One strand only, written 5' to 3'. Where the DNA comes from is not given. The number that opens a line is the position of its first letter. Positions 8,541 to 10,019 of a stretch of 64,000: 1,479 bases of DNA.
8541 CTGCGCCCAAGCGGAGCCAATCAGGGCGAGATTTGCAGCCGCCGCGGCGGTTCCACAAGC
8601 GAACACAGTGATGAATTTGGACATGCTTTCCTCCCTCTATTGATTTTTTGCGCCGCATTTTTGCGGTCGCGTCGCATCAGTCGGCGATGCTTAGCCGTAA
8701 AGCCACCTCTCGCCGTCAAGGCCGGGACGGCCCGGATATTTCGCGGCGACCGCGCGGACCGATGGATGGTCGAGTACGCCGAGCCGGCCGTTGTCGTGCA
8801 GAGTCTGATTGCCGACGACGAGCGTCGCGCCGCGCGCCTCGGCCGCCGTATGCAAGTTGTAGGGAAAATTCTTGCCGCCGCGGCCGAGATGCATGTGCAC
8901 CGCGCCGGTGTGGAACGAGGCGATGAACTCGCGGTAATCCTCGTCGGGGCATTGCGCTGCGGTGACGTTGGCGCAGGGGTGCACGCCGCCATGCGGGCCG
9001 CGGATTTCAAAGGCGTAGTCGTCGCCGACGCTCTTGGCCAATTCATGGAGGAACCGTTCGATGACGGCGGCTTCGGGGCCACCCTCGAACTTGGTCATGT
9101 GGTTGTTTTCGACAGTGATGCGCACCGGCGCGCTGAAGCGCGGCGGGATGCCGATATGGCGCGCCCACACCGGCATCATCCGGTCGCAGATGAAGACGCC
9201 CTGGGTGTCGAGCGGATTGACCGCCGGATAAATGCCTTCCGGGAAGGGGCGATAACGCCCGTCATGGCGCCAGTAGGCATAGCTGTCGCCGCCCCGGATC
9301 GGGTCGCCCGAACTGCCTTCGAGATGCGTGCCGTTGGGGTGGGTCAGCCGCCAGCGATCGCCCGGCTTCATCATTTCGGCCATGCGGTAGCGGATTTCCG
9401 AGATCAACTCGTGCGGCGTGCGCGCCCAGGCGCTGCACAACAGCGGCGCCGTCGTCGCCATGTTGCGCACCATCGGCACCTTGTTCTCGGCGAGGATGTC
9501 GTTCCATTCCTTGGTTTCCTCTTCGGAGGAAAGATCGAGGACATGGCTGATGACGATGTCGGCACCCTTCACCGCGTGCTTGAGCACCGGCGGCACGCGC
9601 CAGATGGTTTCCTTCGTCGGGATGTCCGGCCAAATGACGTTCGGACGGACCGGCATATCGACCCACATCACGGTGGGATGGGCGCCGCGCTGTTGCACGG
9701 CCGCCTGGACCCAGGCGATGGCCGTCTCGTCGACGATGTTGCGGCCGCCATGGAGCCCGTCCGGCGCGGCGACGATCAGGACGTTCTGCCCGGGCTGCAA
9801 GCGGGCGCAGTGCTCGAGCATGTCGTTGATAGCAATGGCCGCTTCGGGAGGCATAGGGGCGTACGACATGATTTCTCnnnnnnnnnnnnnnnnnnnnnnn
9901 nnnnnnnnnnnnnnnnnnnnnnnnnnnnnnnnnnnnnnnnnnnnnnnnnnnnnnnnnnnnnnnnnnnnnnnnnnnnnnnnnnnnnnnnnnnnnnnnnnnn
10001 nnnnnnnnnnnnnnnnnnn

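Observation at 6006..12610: LysR-controlled catabolic operon built from divergent enzymes: candidate new (hetero)aromatic degradation pathway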

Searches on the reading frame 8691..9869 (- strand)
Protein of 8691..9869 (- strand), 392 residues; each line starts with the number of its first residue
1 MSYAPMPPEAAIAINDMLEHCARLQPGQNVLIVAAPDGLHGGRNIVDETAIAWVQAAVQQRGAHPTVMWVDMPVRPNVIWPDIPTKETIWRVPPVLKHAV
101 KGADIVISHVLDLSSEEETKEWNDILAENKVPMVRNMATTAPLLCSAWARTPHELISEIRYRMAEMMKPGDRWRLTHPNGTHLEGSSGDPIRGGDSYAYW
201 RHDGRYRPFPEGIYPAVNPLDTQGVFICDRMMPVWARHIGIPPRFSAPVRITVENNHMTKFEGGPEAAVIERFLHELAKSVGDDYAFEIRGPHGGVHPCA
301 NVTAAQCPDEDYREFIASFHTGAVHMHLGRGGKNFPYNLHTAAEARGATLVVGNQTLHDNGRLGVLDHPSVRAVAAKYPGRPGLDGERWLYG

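Call 3: search_protein_families(library=pfam, proteins=[window:8691-9869:-])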
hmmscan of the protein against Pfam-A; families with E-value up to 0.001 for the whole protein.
window:8691-9869:- (392 aa): 0 families

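Call 4: search_protein_families(library=ncbifam, proteins=[window:8691-9869:-])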
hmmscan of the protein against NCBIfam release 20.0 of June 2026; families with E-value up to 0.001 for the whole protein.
window:8691-9869:- (392 aa): 0 families

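Call 6: search_solved_structures(query=window:8691-9869:-, max_evalue=1, show_alignments=2)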
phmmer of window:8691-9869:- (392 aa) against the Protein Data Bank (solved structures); distinct sequences matched with E-value up to 1: 2.
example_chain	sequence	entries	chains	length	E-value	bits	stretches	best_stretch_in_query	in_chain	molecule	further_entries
6ly5_O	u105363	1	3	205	0.79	11.7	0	117-179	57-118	FCPI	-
6l4t_16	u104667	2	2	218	0.9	11.5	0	117-179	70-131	Fucoxanthin chlorophyll a/c-binding protein Lhcq5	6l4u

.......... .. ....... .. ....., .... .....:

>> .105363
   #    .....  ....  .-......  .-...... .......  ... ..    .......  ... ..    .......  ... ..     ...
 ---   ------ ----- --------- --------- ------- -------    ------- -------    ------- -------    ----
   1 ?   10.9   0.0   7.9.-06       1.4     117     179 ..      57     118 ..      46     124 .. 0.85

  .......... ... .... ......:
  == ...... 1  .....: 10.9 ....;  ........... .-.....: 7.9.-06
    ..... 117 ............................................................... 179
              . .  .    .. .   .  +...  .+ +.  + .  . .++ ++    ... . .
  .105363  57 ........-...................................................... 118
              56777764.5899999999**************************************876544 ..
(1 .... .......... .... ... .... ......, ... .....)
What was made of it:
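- Tried and rejected: Single-sequence phmmer against the PDB gave only noise (call 6).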

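Call 10: find_homologous_proteins(query=window:8691-9869:-)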
Query window:8691-9869:- (392 aa): 583 proteins with E <= 0.001 among 4638 candidates; the best 120 are listed.
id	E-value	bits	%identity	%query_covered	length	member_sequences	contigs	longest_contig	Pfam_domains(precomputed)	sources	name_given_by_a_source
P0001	1.0e-262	889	95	100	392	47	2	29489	PF26233.1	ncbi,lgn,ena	-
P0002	1.2e-217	741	79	99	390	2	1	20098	PF26233.1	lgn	-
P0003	1.1e-207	708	77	99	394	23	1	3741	PF26233.1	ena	-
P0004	1.8e-204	697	75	99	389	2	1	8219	-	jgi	jgi:hypothetical protein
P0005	2.9e-203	693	74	99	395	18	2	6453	PF26233.1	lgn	-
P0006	9.0e-203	692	73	100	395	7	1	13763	PF26233.1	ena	-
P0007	3.8e-201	686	73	100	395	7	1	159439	PF26233.1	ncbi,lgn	ncbi:MAG: hypothetical protein ACM30I_04280 [Gemmatimonas sp.]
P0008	6.2e-199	679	73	99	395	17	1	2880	-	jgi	-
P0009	3.2e-198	677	72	100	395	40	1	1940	-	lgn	-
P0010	1.0e-197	675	72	99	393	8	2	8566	PF26233.1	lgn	-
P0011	3.6e-197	673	71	100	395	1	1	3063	PF26233.1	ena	-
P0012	2.0e-193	661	70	98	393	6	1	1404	PF26233.1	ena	-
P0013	2.3e-188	644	68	100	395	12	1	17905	PF26233.1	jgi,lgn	jgi:hypothetical protein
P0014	4.1e-187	640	71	97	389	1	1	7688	PF26233.1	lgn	-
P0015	2.0e-185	635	67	99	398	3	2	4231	PF26233.1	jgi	jgi:hypothetical protein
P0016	2.5e-184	631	68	99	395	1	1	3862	PF26233.1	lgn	-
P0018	9.9e-183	626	67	100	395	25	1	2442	PF26233.1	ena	-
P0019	6.2e-182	623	68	99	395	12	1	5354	PF26233.1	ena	-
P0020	1.2e-181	622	67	99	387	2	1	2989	PF26233.1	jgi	jgi:hypothetical protein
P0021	4.9e-180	617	67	99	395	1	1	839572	PF26233.1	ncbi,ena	-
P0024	3.7e-174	598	67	98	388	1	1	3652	PF26233.1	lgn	-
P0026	4.4e-171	587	65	98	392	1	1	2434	PF26233.1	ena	-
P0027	1.1e-170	586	63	98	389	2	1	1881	PF26233.1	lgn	-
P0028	1.3e-164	566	63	98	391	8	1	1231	PF26233.1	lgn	-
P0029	7.2e-163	560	62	97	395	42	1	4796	PF26233.1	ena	-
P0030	1.6e-162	559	63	95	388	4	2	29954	PF26233.1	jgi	-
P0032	9.9e-162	557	61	98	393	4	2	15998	PF26233.1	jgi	jgi:hypothetical protein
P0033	1.0e-161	557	62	100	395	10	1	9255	PF26233.1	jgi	-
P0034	4.0e-161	555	61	97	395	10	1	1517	PF26233.1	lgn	-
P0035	1.1e-159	550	60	98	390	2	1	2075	PF26233.1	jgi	jgi:hypothetical protein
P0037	7.0e-159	547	60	97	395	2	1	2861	PF26233.1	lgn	-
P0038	7.6e-157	541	59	98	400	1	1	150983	PF26233.1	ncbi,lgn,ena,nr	ncbi:MAG: hypothetical protein R3229_00990 [Alphaproteobacteria bacterium]|nr:hypothetical protein [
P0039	1.7e-154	533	68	85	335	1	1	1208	PF26233.1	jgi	jgi:hypothetical protein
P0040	2.3e-152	526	58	98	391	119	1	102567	PF26233.1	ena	-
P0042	3.4e-146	505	56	98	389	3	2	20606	-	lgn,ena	-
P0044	1.1e-145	504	56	98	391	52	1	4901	PF26233.1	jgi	jgi:hypothetical protein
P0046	1.2e-144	500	55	98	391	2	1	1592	PF26233.1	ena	-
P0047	6.4e-139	481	54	98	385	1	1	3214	PF26233.1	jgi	jgi:leucyl aminopeptidase (aminopeptidase T)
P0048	4.5e-138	479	55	98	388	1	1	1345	PF26233.1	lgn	-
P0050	6.2e-134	465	54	98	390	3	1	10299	PF26233.1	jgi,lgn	jgi:hypothetical protein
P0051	4.9e-133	462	54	98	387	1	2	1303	PF26233.1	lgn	-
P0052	6.3e-133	462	53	99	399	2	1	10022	PF26233.1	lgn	-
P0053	1.3e-132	461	53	98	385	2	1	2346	PF26233.1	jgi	jgi:hypothetical protein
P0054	4.9e-132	459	56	88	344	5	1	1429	PF26233.1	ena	-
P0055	8.4e-132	458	52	98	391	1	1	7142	PF26233.1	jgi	jgi:hypothetical protein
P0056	1.1e-131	458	55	98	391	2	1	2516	PF26233.1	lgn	-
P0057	3.1e-130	453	51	98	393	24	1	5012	PF26233.1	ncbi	-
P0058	1.2e-129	451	53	98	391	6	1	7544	PF26233.1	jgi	-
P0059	3.5e-129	449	52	98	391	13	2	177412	PF26233.1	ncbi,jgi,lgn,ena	-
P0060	4.9e-129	449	51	99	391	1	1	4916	PF26233.1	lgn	-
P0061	1.7e-128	447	52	98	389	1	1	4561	PF26233.1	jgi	-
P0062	2.1e-128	447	52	95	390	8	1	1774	PF26233.1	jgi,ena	-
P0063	5.6e-128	445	51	99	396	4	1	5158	PF26233.1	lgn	-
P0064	2.5e-126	440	50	98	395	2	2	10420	PF26233.1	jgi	-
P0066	8.2e-126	438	49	99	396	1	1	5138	PF26233.1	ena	-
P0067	9.7e-126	438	49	99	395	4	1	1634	PF26233.1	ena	-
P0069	8.5e-123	428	49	98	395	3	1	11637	PF26233.1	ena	-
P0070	1.9e-122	427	52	99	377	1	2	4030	PF26233.1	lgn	-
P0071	2.2e-122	427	49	98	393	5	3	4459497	PF26233.1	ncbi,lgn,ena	-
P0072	3.2e-122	426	47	98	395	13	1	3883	PF26233.1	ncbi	ncbi:MAG: hypothetical protein ACREQW_13265 [Candidatus Binatia bacterium]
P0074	2.3e-121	424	52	98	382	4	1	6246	PF26233.1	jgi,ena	-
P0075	2.6e-121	423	48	99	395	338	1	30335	PF26233.1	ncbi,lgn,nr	ncbi:MAG TPA: hypothetical protein VLJ79_23365 [Candidatus Binatia bacterium]|nr:hypothetical protei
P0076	3.0e-121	423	48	98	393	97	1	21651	PF26233.1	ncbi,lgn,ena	-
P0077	5.8e-121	422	49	99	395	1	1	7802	PF26233.1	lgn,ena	-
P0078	7.0e-121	422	52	98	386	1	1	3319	PF26233.1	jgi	-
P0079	7.9e-121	422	49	98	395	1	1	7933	PF26233.1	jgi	-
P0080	2.8e-120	420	49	99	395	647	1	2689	PF26233.1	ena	-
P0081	5.0e-120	419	49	98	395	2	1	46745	PF26233.1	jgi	jgi:hypothetical protein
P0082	5.5e-120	419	49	98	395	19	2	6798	PF26233.1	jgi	-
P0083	1.2e-119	418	49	99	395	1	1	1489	PF26233.1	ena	-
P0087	2.9e-118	413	48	98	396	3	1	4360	PF26233.1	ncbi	-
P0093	3.9e-116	406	50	97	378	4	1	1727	PF26233.1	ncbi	-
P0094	6.8e-116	406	50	97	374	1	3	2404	PF26233.1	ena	-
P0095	1.9e-115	404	50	97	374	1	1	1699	PF26233.1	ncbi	-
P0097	3.9e-115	403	48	97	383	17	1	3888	PF26233.1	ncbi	ncbi:MAG: hypothetical protein ACTHLX_19925 [Candidatus Binatia bacterium]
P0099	1.2e-114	402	49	97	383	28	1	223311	PF26233.1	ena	-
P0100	2.7e-114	400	48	98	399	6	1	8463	PF26233.1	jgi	jgi:hypothetical protein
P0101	2.9e-114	400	50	97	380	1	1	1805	PF26233.1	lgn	-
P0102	3.2e-114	400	49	98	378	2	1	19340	PF26233.1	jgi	jgi:hypothetical protein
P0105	7.1e-113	396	50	97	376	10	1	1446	PF26233.1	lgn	-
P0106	9.4e-113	395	46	98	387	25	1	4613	PF26233.1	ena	-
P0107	3.0e-112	394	48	97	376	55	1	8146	PF26233.1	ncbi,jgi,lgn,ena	jgi:hypothetical protein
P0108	3.2e-112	394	49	97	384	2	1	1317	PF26233.1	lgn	-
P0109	4.4e-112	393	48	99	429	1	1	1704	PF26233.1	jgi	jgi:hypothetical protein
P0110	9.2e-112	392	49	96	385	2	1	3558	PF26233.1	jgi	jgi:hypothetical protein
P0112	1.7e-111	391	49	96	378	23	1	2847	PF26233.1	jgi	-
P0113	2.6e-111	391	46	98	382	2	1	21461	PF26233.1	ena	-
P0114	2.6e-111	391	48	97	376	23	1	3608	PF26233.1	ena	-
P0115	7.8e-111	389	47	97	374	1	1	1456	PF26233.1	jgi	jgi:hypothetical protein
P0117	8.5e-111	389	48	98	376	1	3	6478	PF26233.1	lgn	-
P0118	1.0e-110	389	48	98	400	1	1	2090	PF26233.1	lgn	-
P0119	1.3e-110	388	48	98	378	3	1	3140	PF26233.1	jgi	-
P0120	2.8e-110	387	48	98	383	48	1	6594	PF26233.1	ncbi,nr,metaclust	ncbi:MAG: hypothetical protein A2157_17810 [Deltaproteobacteria bacterium RBG_16_47_11]|nr:MAG: hypo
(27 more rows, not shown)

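Call 11: find_related_loci(query=window:8691-9869:-, collection=genome_contigs, flank=8000)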
Query window:8691-9869:- (392 aa) in genome_contigs; peptide patterns used: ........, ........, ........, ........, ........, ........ (x = any residue, [..] = any of these).
36 stretches matched a pattern; 13 encode a relative of the query (tblastn E <= 1e-3); 12 distinct loci.
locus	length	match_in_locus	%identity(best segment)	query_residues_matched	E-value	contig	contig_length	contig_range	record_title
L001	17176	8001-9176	97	1-392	0e+0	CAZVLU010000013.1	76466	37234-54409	MAG TPA_asm: uncultured Rhizobium sp. isolate SRP287051_co2_20 genome assembly, contig: NODE_756_length_76466_cov_11.963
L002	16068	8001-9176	96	1-392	0e+0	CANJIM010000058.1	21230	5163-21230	MAG: Rhodospirillaceae bacterium isolate RH-23may17-1106 genome assembly, contig: RH-23may17-C18166, whole genome shotgu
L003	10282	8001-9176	95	1-392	0e+0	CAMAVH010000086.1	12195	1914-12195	MAG: Rhizobium sp. Q54 isolate ME-08apr19-148 genome assembly, contig: ME-08apr19-C11221, whole genome shotgun sequence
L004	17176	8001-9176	90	1-392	0e+0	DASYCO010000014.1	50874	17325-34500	MAG TPA_asm: Alphaproteobacteria bacterium isolate SMAG_U4935 k141_11628, whole genome shotgun sequence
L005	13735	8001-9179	73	2-392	0e+0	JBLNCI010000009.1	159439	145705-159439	MAG: Gemmatimonas sp. isolate MAG129 PRJNA950955_bin36_renamed_8, whole genome shotgun sequence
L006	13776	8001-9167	72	6-392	0e+0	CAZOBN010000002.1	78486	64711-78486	MAG TPA_asm: uncultured Rhizobiaceae bacterium isolate SRP287051_co2_143 genome assembly, contig: NODE_715_length_78486_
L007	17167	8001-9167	71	6-392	0e+0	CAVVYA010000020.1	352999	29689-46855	MAG: uncultured Alphaproteobacteria bacterium isolate MFD03066.bin.1.83 genome assembly, contig: contig_77813, whole gen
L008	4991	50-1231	67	1-392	0e+0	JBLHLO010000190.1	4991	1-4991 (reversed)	MAG: Alphaproteobacteria bacterium isolate 3300054698_101 Ga0535670_0040285, whole genome shotgun sequence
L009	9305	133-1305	66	4-392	0e+0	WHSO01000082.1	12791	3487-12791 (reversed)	MAG: Alphaproteobacteria bacterium isolate Dino_bin8 k141_27541_length_12791_cov_12.0000, whole genome shotgun sequence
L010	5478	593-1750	69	1-384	0e+0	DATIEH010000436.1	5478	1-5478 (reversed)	MAG TPA_asm: Candidatus Binatia bacterium isolate SMAG_U16364 k141_1871953, whole genome shotgun sequence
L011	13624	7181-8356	92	1-392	0e+0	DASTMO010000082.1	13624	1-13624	MAG TPA_asm: Alphaproteobacteria bacterium isolate SMAG_U3718 k141_240219, whole genome shotgun sequence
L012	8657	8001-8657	47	6-231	8e-62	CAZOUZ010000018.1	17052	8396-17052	MAG TPA_asm: uncultured Dehalococcoidales bacterium isolate binchicken_co228_542 genome assembly, contig: NODE_4703_leng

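Call 12: search_protein_families(library=pfam, proteins=[window:8691-9869:-, P0007, P0038, P0075], max_evalue=10)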
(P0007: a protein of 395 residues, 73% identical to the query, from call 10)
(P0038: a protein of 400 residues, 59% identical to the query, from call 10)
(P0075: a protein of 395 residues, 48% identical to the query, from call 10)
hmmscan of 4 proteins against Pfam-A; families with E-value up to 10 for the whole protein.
window:8691-9869:- (392 aa): 0 families

P0007 (395 aa): 1 family
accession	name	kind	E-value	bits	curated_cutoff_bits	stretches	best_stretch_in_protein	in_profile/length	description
PF15637.11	Tox-HNH-HHH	-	0.062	14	26.1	1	321-346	73-98/103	HNH/Endo VII superfamily nuclease toxin with a HHH motif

P0038 (400 aa): 0 families

P0075 (395 aa): 0 families
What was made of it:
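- On NicX-type 2,5-dihydroxypyridine dioxygenase: The model is missing from the local Pfam copy (call 12).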

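Call 14: search_solved_structures(query=A1, max_evalue=10, show_alignments=3)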
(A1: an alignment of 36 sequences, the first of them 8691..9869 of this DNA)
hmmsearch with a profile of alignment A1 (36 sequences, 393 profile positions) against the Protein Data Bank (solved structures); distinct sequences matched with E-value up to 10: 1.
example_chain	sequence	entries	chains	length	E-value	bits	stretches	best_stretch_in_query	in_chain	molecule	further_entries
7cn3_A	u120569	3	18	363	4.4e-05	25.5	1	166-313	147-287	2,5-dihydroxypyridine 5,6-dioxygenase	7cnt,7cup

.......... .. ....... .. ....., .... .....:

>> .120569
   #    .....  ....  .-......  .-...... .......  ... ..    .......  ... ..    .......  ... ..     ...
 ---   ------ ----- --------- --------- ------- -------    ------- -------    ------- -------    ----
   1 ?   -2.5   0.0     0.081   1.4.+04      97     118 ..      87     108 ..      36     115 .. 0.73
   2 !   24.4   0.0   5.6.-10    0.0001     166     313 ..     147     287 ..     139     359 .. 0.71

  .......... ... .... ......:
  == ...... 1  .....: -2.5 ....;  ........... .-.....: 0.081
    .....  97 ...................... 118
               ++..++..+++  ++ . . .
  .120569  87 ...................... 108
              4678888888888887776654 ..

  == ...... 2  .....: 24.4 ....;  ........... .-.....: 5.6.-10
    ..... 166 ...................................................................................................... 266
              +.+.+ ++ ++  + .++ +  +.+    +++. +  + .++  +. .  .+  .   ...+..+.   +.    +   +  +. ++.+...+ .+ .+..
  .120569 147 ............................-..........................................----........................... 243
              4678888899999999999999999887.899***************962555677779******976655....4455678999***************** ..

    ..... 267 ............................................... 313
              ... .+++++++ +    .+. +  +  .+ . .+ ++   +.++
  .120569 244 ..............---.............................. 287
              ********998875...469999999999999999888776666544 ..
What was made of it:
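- Checked: A family profile finds only NicX in the PDB (E 4e-5, call 14).
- A family profile finds NicX but no M29 peptidase in the PDB, even at E<=10 (call 14).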

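Call 19: find_encoding_contigs(protein=P0071, flank=9000, max_places=3)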
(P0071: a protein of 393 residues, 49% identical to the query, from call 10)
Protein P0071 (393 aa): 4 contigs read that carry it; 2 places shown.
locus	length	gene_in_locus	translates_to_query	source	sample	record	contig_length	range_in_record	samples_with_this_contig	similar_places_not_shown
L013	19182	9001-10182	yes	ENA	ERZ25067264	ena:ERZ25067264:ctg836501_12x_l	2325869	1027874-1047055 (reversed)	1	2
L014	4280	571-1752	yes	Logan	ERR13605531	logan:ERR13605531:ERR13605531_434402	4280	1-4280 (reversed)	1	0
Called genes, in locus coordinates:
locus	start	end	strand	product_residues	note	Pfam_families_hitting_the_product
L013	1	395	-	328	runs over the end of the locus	PF07883:Cupin_2, PF02311:AraC_binding (weak), PF07883:Cupin_2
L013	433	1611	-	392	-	PF07883:Cupin_2 (weak)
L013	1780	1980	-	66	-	-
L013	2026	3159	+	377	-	PF01547:SBP_bac_1 (weak), PF13416:SBP_bac_8, PF13531:SBP_bac_11 (faint), PF13343:SBP_bac_6 (faint)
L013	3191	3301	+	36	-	-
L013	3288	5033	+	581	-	PF00528:BPD_transp_1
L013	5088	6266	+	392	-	PF00005:ABC_tran, PF13304:AAA_21 (faint), PF08402:TOBE_2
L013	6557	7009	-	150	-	-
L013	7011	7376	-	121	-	PF13343:SBP_bac_6 (weak)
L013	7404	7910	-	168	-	PF13358:DDE_3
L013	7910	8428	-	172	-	PF13384:HTH_23, PF13518:HTH_28 (faint), PF13551:HTH_29, PF13565:HTH_32, PF13592:HTH_33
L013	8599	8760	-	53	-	-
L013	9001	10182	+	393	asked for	PF26233:NicX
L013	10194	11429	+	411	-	PF13343:SBP_bac_6 (faint), PF01547:SBP_bac_1, PF13416:SBP_bac_8 (weak), PF13531:SBP_bac_11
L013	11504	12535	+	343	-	PF12973:Cupin_7 (faint), PF02311:AraC_binding (faint), PF07883:Cupin_2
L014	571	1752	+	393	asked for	PF26233:NicX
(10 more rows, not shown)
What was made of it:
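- Checked: Its homologues carry Pfam PF26233 'NicX' (calls 10, 19).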

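Call 20: find_encoding_contigs(protein=P0007, flank=9000, max_places=2)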
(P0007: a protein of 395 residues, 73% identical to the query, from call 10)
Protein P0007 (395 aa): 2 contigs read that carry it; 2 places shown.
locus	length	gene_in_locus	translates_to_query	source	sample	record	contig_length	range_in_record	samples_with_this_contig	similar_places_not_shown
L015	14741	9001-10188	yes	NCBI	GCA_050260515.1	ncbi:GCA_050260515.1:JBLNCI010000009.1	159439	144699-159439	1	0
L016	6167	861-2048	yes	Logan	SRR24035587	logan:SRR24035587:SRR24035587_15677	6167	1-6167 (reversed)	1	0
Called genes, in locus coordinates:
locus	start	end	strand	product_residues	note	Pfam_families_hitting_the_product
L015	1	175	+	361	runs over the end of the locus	PF00106:adh_short, PF08659:KR, PF13561:adh_short_C2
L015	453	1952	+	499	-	PF00512:HisKA (faint), PF02518:HATPase_c, PF00072:Response_reg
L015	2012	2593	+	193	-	PF02417:Chromate_transp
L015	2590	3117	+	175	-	PF02417:Chromate_transp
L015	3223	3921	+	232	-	PF00596:Aldolase_II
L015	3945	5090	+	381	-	PF01717:Meth_synt_2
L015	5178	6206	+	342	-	-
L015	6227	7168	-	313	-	PF00126:HTH_1, PF03466:LysR_substrate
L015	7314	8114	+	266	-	PF03070:TENA_THI-4, PF14518:Haem_oxygenas_2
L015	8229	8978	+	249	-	PF00106:adh_short, PF01370:Epimerase (weak), PF08659:KR, PF13561:adh_short_C2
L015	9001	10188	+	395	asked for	PF26233:NicX (weak)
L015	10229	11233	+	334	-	PF03401:TctC (weak)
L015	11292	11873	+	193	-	PF00903:Glyoxalase, PF13669:Glyoxalase_4 (weak)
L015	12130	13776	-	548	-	PF08450:SGL (faint), PF13620:CarboxypepD_reg, PF21959:DUF6923 (faint), PF24684:Vgb_lyase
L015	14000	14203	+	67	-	-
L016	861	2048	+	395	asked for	PF26233:NicX (weak)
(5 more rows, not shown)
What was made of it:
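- On NicX-type 2,5-dihydroxypyridine dioxygenase: Homologues carry PF26233, often marked weak (calls 10, 19, 20).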

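Call 21: predict_structure(alignment_id=A1)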
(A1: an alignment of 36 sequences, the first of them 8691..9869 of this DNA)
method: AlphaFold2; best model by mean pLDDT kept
length: 392 residues; sequences in the alignment: 36
mean_pLDDT: 93.7   pTM: 0.92
mean pLDDT of the five models: 93.7, 93.7, 93.0, 92.6, 92.4
residues with pLDDT >= 90: 329; 70-90: 59; 50-70: 2; < 50: 2
segments of 3 or more residues with pLDDT < 50: none
pLDDT, mean of each block of 10 residues (from residue 1): 85 98 98 91 89 98 98 81 82 95 98 89 96 97 97 98 97 98 97 87 91 95 97 92 96 98 96 94 95 95 94 95 96 88 96 97 96 96 86 54
secondary structure, 60 per line:
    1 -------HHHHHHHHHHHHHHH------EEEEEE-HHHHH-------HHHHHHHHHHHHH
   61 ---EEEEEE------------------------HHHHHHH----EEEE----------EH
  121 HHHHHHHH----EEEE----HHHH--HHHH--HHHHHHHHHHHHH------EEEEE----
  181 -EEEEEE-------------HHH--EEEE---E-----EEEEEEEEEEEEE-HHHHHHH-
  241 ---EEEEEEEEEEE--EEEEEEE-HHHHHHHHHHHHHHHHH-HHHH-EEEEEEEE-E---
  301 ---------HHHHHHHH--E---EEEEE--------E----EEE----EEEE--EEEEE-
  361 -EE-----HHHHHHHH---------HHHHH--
elements in order: H8-22 E29-34 H36-40 H48-60 E64-69 H94-100 E105-108 H120-128 E133-136 H141-144 H147-150 H153-165 E172-176 E182-187 E206-209 E219-231 H233-239 E244-254 E257-263 H265-281 H283-286 E288-295 H310-317 E324-328 E342-344 E349-352 E355-359 H369-376 H386-390
